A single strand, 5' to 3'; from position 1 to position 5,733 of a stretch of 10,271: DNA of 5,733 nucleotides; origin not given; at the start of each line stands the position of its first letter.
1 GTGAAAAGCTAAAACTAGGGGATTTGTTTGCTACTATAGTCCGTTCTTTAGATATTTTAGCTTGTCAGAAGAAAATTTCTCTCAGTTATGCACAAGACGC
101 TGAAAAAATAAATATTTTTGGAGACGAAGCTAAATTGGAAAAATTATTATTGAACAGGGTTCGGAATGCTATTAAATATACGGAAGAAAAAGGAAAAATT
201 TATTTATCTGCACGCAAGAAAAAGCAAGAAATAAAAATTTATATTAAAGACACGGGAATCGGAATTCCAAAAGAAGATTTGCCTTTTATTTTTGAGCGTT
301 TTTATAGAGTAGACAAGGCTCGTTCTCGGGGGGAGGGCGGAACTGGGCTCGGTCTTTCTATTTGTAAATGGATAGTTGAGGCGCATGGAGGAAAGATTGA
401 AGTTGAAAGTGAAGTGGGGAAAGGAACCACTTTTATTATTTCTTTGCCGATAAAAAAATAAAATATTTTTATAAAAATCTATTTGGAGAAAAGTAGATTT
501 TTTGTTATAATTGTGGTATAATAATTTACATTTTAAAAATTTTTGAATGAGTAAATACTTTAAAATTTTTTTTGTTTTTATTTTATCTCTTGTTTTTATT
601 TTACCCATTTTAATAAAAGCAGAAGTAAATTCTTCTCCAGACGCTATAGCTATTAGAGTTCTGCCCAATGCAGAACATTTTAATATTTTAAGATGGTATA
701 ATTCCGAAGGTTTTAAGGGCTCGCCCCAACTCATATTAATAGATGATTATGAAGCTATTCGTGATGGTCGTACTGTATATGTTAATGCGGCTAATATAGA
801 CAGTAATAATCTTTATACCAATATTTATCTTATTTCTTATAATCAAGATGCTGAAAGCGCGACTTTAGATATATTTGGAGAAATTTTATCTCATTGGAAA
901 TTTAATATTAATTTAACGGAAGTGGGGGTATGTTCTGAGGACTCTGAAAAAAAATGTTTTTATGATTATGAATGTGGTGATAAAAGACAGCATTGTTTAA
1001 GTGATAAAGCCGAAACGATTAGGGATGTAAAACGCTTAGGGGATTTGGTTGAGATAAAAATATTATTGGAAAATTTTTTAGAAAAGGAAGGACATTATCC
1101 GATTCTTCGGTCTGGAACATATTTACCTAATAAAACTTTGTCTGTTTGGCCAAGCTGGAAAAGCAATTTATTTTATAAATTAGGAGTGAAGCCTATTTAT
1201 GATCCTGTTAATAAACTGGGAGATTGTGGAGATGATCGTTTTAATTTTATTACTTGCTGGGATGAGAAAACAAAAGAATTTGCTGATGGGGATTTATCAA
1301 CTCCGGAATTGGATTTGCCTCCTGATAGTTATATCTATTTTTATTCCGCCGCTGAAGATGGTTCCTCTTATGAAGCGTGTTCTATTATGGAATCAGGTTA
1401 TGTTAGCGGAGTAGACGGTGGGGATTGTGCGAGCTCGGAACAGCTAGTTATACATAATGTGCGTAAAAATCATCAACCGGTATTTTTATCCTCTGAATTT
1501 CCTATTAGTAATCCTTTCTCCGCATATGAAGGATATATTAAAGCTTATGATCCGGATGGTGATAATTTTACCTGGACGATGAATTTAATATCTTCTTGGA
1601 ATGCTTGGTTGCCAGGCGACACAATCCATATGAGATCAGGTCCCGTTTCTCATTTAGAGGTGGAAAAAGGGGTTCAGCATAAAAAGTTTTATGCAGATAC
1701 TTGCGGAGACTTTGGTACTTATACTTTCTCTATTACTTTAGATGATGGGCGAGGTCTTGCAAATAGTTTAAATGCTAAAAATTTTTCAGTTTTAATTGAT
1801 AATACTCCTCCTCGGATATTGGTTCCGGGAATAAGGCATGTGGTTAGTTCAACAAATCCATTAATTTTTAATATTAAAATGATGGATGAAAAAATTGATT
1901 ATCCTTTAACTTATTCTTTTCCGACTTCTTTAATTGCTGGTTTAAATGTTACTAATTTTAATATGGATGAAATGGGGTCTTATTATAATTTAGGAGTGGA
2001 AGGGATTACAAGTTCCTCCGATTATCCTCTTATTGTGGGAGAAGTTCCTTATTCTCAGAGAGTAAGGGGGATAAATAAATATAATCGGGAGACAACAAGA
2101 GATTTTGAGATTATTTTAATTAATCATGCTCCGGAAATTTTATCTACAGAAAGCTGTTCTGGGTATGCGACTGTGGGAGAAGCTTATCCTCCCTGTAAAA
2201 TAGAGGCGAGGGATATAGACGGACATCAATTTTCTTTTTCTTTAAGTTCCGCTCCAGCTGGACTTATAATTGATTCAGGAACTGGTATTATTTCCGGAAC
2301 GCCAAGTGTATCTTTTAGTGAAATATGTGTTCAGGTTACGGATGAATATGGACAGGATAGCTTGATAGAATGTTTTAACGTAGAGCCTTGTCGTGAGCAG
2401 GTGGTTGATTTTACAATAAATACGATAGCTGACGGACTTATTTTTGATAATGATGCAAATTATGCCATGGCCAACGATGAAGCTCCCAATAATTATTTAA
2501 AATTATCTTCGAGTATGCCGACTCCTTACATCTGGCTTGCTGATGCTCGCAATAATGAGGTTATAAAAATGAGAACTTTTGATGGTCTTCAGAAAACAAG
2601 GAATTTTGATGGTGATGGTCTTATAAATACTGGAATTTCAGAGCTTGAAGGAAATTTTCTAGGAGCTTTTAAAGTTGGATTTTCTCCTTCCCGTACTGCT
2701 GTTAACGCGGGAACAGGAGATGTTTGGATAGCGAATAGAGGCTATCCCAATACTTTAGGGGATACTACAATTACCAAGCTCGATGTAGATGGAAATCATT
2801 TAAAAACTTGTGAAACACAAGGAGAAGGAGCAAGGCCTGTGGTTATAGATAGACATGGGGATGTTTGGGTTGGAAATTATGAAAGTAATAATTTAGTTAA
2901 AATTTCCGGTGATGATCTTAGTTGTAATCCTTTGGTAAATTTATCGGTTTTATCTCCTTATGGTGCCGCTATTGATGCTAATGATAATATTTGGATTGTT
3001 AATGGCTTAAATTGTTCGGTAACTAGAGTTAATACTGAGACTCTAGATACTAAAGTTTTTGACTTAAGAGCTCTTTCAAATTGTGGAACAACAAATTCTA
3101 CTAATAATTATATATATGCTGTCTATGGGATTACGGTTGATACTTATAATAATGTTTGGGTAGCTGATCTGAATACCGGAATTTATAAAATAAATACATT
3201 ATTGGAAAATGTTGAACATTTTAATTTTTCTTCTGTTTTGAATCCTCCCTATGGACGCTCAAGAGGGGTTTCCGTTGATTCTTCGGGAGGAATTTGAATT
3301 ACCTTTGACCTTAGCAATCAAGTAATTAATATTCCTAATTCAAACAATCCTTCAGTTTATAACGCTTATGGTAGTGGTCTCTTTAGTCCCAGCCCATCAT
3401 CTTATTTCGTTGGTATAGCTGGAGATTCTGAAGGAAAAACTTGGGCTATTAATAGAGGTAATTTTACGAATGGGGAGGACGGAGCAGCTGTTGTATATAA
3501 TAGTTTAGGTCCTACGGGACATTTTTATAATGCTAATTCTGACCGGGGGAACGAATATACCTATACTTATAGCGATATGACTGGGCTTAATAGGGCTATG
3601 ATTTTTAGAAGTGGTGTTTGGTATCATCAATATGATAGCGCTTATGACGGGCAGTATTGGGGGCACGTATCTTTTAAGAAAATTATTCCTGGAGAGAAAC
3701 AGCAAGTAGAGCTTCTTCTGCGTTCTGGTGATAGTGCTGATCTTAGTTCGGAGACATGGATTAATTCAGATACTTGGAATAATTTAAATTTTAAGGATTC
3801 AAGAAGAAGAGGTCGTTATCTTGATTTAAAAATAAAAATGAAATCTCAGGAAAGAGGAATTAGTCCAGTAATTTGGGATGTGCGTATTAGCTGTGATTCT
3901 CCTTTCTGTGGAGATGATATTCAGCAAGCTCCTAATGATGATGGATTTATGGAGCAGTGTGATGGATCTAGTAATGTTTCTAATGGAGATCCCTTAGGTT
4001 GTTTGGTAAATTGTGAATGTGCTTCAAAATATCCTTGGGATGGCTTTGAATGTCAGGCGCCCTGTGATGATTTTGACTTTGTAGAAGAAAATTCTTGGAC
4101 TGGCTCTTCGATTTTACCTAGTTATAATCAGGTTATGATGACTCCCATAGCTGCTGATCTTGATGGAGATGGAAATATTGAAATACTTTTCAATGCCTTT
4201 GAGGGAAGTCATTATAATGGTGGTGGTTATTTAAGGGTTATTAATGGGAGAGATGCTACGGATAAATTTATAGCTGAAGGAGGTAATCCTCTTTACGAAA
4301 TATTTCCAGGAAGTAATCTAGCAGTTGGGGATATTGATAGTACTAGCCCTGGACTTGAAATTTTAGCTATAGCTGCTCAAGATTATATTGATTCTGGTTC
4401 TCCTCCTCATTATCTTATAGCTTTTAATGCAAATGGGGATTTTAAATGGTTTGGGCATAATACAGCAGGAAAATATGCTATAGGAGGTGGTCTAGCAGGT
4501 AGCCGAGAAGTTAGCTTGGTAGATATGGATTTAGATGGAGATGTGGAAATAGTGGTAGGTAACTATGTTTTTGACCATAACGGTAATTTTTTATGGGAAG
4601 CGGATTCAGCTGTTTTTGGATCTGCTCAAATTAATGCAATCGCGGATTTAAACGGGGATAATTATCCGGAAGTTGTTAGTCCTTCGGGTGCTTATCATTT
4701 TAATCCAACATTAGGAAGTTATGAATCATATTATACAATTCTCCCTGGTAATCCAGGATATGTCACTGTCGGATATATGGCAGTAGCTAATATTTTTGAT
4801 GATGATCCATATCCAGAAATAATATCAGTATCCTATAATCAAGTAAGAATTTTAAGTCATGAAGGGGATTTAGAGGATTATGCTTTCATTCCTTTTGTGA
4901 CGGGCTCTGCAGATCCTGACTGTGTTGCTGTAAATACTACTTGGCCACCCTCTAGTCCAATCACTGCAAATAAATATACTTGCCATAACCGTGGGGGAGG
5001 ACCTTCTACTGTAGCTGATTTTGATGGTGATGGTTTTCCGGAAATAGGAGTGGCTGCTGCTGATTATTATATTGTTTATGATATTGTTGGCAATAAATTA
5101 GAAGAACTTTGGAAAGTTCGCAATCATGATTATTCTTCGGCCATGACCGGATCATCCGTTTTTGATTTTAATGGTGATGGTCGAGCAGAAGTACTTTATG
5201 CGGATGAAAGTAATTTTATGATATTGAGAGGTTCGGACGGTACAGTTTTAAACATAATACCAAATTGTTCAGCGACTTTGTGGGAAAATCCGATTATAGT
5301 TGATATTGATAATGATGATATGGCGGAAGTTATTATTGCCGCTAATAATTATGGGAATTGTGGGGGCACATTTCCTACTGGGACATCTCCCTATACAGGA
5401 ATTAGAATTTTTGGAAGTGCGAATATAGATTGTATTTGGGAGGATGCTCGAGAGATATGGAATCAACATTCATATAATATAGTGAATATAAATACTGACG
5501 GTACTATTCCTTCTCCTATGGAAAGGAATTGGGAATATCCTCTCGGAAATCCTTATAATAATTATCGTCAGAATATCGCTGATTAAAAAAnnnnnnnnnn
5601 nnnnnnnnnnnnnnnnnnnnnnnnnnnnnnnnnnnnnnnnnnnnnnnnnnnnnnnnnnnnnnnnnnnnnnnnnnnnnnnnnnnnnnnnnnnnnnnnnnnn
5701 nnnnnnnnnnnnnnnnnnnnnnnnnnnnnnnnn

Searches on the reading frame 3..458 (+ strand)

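Call 8: search_protein_families(library=pfam, proteins=[window:3-458:+], max_evalue=0.01)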
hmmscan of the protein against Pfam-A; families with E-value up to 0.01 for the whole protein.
window:3-458:+ (152 aa): 3 families
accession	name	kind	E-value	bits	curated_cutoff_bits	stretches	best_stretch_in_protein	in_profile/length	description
PF02518.31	HATPase_c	-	4e-33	114.6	26.4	1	40-151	1-110/111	Histidine kinase-, DNA gyrase B-, and HSP90-like ATPase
PF13589.12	HATPase_c_3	-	7.3e-05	23.3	25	1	45-118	3-77/137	Histidine kinase-, DNA gyrase B-, and HSP90-like ATPase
PF13581.12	HATPase_c_2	-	0.0094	16.4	27.4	0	54-118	41-104/127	Histidine kinase-like ATPase domain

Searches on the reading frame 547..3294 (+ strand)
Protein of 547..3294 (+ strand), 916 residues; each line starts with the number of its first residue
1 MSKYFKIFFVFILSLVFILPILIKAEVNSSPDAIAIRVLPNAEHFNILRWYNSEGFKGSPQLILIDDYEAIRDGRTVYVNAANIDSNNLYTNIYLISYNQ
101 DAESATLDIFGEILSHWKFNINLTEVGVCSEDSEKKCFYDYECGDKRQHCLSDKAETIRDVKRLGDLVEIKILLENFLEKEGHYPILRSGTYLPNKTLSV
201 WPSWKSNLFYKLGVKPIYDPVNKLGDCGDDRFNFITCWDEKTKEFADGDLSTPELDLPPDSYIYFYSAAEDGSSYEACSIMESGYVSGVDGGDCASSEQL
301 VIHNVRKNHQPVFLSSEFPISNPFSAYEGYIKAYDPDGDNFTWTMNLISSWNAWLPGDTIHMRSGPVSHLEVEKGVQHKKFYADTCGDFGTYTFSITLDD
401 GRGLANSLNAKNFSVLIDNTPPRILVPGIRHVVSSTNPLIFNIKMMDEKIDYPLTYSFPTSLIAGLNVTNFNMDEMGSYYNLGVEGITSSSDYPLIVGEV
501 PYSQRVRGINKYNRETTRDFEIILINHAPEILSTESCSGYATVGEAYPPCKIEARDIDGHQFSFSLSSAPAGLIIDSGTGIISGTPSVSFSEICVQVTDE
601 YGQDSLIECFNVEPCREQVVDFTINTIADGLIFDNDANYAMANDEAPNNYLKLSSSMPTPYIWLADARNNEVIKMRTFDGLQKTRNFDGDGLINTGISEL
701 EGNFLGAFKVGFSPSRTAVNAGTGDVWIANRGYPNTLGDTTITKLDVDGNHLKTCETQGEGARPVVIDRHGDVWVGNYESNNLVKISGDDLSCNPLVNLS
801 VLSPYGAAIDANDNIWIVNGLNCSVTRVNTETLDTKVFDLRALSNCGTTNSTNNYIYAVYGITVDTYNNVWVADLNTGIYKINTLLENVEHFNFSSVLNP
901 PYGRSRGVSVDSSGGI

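Call 8: search_protein_families(library=pfam, proteins=[window:547-3294:+], max_evalue=0.01)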
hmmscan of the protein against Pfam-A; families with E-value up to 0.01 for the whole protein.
window:547-3294:+ (916 aa): 2 families
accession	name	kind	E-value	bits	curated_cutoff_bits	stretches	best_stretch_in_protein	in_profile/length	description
PF05345.18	He_PIG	-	2.3e-08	34.8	24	1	535-602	7-84/96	Putative Ig domain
PF24684.1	Vgb_lyase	-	0.0072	15.6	50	0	740-831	34-126/290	Virginiamycin B lyase family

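Call 23: find_encoding_contigs(protein=window:547-3294:+, flank=10000, max_places=10)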
Protein window:547-3294:+ (916 aa): 3 contigs read that carry it; 3 places shown.
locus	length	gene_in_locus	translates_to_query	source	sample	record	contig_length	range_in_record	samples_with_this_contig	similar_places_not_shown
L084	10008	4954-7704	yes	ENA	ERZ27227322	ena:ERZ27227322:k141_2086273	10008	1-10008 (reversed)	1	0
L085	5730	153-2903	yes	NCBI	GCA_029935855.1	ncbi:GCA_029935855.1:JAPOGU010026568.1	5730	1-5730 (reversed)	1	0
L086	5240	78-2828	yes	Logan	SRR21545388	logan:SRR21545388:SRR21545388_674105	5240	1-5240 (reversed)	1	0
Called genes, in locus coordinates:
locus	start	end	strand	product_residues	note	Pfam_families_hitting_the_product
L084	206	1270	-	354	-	PF01926:MMR_HSR1, PF02421:FeoB_N, PF06071:YchF-GTPase_C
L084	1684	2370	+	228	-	PF00072:Response_reg, PF00486:Trans_reg_C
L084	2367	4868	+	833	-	PF00989:PAS, PF13188:PAS_8 (weak), PF13426:PAS_9, PF08447:PAS_3 (weak), PF13426:PAS_9, PF00989:PAS, PF00512:HisKA, PF02518:HATPase_c, +2 more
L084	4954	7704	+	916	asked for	PF05345:He_PIG (weak)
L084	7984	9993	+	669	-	PF01839:FG-GAP (faint), PF13517:FG-GAP_3 (weak)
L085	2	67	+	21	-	?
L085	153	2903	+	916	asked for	PF05345:He_PIG (weak)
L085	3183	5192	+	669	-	PF01839:FG-GAP (faint), PF13517:FG-GAP_3 (weak)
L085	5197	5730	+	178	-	?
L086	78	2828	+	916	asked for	PF05345:He_PIG (weak)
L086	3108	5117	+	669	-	PF01839:FG-GAP (faint), PF13517:FG-GAP_3 (weak)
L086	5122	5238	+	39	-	?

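Call 41: find_homologous_proteins(query=L084:206-1267:-, max_evalue=1e-30)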
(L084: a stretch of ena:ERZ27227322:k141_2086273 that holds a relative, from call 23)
Query L084:206-1267:- (353 aa): 8000 proteins with E <= 1e-30 among 8000 candidates; the best 120 are listed. Only proteins of 194 to 618 residues were searched: fused or split forms outside these lengths cannot appear, so this answer is no evidence that the protein stands alone or is whole; lengths 'longer' or 'shorter' looks for them.
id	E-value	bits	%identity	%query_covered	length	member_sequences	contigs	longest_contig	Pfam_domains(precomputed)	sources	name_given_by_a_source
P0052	2.6e-225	765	100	100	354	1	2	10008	PF01926.30,PF02421.25,PF06071.20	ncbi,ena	-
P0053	1.1e-224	763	100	100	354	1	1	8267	PF01926.30,PF02421.25,PF06071.20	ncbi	-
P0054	4.4e-224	761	99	100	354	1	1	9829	PF01926.30,PF02421.25,PF06071.20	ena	-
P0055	1.5e-220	749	97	100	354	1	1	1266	PF01926.30,PF02421.25,PF06071.20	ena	-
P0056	1.5e-204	697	88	100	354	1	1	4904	PF01926.30,PF02421.25,PF06071.20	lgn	-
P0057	1.6e-198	677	86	100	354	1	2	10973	PF01926.30,PF02421.25,PF06071.20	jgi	jgi:GTP-binding protein YchF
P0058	2.2e-194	663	85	100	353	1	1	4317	PF01926.30,PF02421.25,PF06071.20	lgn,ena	-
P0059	7.0e-194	662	86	100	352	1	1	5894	PF01926.30,PF02421.25,PF06071.20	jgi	-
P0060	3.7e-190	649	84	100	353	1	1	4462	PF01926.30,PF02421.25,PF06071.20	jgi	-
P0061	7.6e-188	642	83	100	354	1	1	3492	PF01926.30,PF02421.25,PF06071.20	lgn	-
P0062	2.9e-186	637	83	100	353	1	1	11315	PF01926.30,PF02421.25,PF06071.20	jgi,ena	-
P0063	2.5e-168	578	75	100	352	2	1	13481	PF01926.30,PF02421.25,PF06071.20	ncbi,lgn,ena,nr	ncbi:redox-regulated ATPase YchF [Candidatus Parcubacteria bacterium]|nr:redox-regulated ATPase YchF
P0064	4.6e-168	577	74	100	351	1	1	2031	PF01926.30,PF02421.25,PF06071.20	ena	-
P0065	2.2e-166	571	73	100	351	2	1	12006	PF01926.30,PF02421.25,PF06071.20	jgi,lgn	-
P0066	2.4e-165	568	74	100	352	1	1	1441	PF01926.30,PF02421.25,PF06071.20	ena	-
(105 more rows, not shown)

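Call 42: find_encoding_contigs(protein=P0054, flank=10000, max_places=6)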
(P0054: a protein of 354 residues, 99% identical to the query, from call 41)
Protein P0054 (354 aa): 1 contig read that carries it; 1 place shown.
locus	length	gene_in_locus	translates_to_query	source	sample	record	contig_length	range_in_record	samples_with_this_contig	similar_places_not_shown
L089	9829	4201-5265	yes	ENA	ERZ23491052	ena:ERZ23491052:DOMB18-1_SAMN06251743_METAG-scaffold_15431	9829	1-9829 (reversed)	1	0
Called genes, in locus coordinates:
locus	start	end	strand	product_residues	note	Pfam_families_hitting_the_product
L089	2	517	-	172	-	?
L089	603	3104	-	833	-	PF00989:PAS, PF13188:PAS_8 (weak), PF13426:PAS_9, PF08447:PAS_3 (weak), PF13426:PAS_9, PF00989:PAS, PF00512:HisKA, PF02518:HATPase_c, +2 more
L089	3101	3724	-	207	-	PF00072:Response_reg, PF00486:Trans_reg_C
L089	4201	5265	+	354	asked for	PF01926:MMR_HSR1, PF02421:FeoB_N, PF06071:YchF-GTPase_C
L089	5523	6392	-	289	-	PF00702:Hydrolase (weak)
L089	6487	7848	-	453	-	PF00483:NTP_transferase, PF22640:ManC_GMP_beta-helix, PF01050:MannoseP_isomer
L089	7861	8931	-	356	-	PF01380:SIS, PF10432:bact-PGI_C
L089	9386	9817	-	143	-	PF18895:T4SS_pilin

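Call 43: find_encoding_contigs(protein=P0053, flank=10000, max_places=6)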
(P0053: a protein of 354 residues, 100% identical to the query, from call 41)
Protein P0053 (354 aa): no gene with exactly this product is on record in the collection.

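Call 44: find_encoding_contigs(protein=P0057, flank=10000, max_places=6)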
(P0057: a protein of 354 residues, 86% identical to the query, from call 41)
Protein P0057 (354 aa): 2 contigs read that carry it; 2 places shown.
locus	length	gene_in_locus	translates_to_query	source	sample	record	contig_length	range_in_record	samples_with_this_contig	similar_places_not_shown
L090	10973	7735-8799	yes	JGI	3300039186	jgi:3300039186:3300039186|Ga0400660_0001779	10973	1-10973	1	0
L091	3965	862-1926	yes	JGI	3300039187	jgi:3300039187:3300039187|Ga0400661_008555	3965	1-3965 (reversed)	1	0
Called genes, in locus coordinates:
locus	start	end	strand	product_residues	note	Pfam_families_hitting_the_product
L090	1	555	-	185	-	?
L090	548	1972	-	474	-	-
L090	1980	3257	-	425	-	-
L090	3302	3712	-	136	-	-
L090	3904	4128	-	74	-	PF04221:RelB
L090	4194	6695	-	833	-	PF00989:PAS, PF13188:PAS_8 (weak), PF13426:PAS_9, PF13426:PAS_9, PF00989:PAS, PF13426:PAS_9 (weak), PF00512:HisKA, PF02518:HATPase_c, +2 more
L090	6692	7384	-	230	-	PF00072:Response_reg, PF00486:Trans_reg_C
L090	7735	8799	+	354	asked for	PF01926:MMR_HSR1, PF02421:FeoB_N, PF06071:YchF-GTPase_C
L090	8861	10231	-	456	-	PF00483:NTP_transferase, PF22640:ManC_GMP_beta-helix, PF01050:MannoseP_isomer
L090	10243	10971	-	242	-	?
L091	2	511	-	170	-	?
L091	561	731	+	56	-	-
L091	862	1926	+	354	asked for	PF01926:MMR_HSR1, PF02421:FeoB_N, PF06071:YchF-GTPase_C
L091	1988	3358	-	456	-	PF00483:NTP_transferase, PF22640:ManC_GMP_beta-helix, PF01050:MannoseP_isomer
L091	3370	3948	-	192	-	PF10432:bact-PGI_C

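Call 45: find_encoding_contigs(protein=P0062, flank=10000, max_places=6)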
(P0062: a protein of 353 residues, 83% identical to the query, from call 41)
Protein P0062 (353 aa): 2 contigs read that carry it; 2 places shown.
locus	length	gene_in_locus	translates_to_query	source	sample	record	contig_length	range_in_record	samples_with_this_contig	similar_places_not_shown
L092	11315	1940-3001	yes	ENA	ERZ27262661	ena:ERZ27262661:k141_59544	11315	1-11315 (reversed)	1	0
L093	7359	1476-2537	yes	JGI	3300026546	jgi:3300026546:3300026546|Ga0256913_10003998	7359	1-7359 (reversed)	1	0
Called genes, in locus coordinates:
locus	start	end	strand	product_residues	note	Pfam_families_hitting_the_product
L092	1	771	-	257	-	?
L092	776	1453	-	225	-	PF13884:Peptidase_S74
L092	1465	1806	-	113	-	-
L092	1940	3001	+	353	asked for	PF01926:MMR_HSR1, PF02421:FeoB_N, PF06071:YchF-GTPase_C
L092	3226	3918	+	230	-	PF00849:PseudoU_synth_2 (faint), PF01509:TruB_N, PF16198:TruB_C_2 (weak)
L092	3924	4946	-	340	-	PF00534:Glycos_transf_1, PF13692:Glyco_trans_1_4, PF13524:Glyco_trans_1_2 (weak)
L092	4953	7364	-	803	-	PF13231:PMT_2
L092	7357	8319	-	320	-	PF00535:Glycos_transf_2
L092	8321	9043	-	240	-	PF00535:Glycos_transf_2, PF10111:Glyco_tranf_2_2, PF13641:Glyco_tranf_2_3 (weak)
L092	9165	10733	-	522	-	-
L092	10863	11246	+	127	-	PF04956:TrbC (faint), PF18895:T4SS_pilin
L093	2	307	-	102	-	?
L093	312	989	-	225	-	PF13884:Peptidase_S74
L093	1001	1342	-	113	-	-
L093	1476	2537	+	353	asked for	PF01926:MMR_HSR1, PF02421:FeoB_N, PF06071:YchF-GTPase_C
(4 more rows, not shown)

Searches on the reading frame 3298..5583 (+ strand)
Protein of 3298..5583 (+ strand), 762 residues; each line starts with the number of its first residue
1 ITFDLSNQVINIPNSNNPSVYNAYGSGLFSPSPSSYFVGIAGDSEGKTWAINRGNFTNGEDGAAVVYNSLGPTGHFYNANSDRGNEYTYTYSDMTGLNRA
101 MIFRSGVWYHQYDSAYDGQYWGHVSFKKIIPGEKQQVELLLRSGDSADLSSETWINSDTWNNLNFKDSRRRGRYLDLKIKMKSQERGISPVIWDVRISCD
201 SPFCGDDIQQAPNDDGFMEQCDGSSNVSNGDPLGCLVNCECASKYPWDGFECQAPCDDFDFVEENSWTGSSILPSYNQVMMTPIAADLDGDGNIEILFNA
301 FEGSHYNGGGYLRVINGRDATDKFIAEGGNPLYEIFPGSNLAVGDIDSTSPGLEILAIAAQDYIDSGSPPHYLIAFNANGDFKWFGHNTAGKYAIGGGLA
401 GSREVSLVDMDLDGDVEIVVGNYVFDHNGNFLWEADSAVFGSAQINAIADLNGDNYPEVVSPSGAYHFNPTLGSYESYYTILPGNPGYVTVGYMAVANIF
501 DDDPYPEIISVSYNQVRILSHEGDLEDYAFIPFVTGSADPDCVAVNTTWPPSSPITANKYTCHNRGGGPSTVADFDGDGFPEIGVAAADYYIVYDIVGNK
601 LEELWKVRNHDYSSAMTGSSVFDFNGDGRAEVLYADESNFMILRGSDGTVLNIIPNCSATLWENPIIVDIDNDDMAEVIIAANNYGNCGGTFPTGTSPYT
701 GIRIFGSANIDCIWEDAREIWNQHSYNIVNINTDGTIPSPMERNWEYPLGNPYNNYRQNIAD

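Call 8: search_protein_families(library=pfam, proteins=[window:3298-5583:+], max_evalue=0.01)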
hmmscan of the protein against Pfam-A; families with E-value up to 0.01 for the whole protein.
window:3298-5583:+ (762 aa): 3 families
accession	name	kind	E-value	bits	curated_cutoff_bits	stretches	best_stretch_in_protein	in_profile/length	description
PF13517.12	FG-GAP_3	-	1.5e-19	70.8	26.9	1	623-679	1-60/61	FG-GAP-like repeat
PF01839.29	FG-GAP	-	1.2e-10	41.5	22.1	0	571-590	6-25/37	FG-GAP repeat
PF21348.3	RGL11_C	-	0.0072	15.6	27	0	400-443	233-275/490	Rhamnogalacturonan lyase family 11, C-terminal domain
